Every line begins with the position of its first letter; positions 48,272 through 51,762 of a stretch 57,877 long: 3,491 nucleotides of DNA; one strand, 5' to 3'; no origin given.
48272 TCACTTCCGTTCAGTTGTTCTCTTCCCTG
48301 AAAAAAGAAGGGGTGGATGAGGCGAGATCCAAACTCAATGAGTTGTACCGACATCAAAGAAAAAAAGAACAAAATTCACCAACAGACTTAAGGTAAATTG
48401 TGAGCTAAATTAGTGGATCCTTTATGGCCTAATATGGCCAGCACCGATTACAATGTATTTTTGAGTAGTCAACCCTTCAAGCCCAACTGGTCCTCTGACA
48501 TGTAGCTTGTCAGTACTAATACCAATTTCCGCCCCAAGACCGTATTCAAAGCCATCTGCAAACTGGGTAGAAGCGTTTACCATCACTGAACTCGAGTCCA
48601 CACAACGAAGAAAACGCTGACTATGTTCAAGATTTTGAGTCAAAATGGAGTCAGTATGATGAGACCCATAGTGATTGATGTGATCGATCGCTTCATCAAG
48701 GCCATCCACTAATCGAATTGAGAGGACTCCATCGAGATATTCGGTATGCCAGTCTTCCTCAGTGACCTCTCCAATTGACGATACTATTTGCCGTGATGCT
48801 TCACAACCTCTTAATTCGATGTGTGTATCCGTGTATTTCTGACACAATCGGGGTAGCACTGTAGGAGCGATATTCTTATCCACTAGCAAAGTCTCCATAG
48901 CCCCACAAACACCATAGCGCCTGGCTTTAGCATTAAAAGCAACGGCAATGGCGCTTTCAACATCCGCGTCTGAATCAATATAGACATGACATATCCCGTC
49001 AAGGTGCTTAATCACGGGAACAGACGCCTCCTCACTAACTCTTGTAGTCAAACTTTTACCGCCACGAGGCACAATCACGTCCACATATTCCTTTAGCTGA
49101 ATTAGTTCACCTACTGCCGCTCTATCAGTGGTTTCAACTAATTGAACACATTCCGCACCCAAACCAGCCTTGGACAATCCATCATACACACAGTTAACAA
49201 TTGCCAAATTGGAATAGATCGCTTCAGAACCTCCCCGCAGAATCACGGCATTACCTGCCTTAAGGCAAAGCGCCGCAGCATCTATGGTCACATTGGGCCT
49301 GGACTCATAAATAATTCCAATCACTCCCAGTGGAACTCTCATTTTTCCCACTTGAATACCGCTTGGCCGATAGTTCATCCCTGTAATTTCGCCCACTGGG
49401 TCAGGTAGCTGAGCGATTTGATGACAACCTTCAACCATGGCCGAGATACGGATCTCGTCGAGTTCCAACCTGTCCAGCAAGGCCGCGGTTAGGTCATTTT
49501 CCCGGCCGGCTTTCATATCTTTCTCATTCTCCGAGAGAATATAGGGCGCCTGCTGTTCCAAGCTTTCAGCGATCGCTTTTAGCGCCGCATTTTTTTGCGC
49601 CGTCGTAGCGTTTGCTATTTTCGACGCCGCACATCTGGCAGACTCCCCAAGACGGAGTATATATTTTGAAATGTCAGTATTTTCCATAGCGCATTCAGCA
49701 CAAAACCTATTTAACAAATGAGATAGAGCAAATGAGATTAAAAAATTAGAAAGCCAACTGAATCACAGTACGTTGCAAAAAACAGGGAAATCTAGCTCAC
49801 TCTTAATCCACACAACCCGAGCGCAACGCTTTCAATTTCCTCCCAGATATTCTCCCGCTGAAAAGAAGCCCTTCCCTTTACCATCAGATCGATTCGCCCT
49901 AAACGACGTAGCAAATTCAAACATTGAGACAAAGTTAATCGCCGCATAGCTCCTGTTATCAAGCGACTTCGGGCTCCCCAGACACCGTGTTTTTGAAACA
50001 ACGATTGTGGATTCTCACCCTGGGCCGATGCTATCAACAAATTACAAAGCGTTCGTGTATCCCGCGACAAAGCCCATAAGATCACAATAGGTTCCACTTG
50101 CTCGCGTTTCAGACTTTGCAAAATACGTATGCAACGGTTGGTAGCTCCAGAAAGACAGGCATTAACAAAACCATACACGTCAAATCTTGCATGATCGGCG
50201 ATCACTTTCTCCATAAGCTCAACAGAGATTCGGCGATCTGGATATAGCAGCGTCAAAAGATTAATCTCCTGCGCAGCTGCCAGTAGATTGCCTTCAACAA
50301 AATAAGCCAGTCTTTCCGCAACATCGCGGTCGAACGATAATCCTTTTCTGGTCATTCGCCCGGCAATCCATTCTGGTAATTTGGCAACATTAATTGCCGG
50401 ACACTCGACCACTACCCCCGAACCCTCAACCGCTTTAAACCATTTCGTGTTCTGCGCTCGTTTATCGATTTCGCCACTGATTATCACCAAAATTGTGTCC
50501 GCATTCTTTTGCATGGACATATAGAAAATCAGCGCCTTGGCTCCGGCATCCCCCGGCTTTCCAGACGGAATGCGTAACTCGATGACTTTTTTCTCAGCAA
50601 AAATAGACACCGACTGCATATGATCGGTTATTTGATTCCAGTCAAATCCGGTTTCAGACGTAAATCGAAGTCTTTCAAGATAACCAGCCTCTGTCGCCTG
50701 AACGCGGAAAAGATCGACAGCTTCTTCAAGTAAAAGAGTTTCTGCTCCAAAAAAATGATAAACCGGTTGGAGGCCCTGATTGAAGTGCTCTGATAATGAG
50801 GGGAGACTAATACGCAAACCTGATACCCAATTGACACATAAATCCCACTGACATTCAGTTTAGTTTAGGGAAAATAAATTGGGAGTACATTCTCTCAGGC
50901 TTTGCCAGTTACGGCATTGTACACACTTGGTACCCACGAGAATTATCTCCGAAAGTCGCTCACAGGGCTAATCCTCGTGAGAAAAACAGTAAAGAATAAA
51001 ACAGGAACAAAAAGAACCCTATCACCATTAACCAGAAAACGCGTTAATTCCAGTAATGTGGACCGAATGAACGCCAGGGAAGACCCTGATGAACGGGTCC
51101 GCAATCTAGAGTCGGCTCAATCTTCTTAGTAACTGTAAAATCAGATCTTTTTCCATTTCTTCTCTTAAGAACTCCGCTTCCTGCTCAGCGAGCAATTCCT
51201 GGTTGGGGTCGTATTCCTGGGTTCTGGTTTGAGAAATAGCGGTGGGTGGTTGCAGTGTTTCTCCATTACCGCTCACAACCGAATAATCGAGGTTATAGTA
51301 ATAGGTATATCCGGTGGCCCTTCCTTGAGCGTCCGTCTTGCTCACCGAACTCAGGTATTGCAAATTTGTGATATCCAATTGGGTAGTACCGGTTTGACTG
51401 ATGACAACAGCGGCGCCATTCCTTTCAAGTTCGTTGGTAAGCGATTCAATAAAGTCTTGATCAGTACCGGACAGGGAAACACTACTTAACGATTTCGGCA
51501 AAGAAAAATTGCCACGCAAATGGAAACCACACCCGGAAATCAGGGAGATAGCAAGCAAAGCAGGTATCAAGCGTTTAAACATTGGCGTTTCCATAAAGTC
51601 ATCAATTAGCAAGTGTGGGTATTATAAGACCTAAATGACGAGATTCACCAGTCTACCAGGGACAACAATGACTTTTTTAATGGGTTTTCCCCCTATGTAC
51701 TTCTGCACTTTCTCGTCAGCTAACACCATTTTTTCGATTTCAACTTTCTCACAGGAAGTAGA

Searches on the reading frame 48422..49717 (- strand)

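Call 65: search_protein_families(library=pfam, proteins=[window:48422-49717:-], max_evalue=0.00001)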
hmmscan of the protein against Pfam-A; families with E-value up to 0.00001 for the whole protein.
window:48422-49717:- (431 aa): 1 family
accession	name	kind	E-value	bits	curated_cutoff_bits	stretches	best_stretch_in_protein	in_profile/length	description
PF00171.27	Aldedh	-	1.1e-20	74.1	23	1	25-298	36-296/461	Aldehyde dehydrogenase family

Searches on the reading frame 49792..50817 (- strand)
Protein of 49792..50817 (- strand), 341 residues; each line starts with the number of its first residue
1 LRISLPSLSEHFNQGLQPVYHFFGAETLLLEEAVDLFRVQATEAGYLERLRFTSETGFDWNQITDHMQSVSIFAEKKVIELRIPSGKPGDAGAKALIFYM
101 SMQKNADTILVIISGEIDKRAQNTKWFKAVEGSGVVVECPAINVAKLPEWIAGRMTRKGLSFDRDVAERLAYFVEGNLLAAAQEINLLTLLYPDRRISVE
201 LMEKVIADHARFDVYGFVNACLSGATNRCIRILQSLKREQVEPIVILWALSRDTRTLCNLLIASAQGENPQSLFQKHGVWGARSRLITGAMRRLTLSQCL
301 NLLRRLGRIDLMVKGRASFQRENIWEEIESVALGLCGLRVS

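Call 65: search_protein_families(library=pfam, proteins=[window:49792-50817:-], max_evalue=0.00001)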
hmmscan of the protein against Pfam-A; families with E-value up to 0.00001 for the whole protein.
window:49792-50817:- (341 aa): 3 families
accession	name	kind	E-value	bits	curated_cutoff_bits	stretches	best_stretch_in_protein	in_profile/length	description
PF14840.11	DNA_pol3_delt_C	-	1.6e-16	61.2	27.3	1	216-337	3-120/125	Processivity clamp loader gamma complex DNA pol III C-term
PF06144.19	DNA_pol3_delta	-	3.1e-13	50.2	21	1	20-139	1-123/124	DNA polymerase III, delta subunit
PF21694.2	DNA_pol3_delta_C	-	1.4e-08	35.1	27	1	213-314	3-104/121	DNA polymerase III delta subunit, C-terminal domain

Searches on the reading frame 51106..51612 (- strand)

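Call 65: search_protein_families(library=pfam, proteins=[window:51106-51612:-], max_evalue=0.00001)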
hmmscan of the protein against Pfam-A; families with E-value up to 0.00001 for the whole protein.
window:51106-51612:- (168 aa): 1 family
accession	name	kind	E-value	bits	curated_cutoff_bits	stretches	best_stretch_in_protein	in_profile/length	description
PF04390.17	LptE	-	7e-11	43.3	23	1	49-165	15-118/118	Lipopolysaccharide-assembly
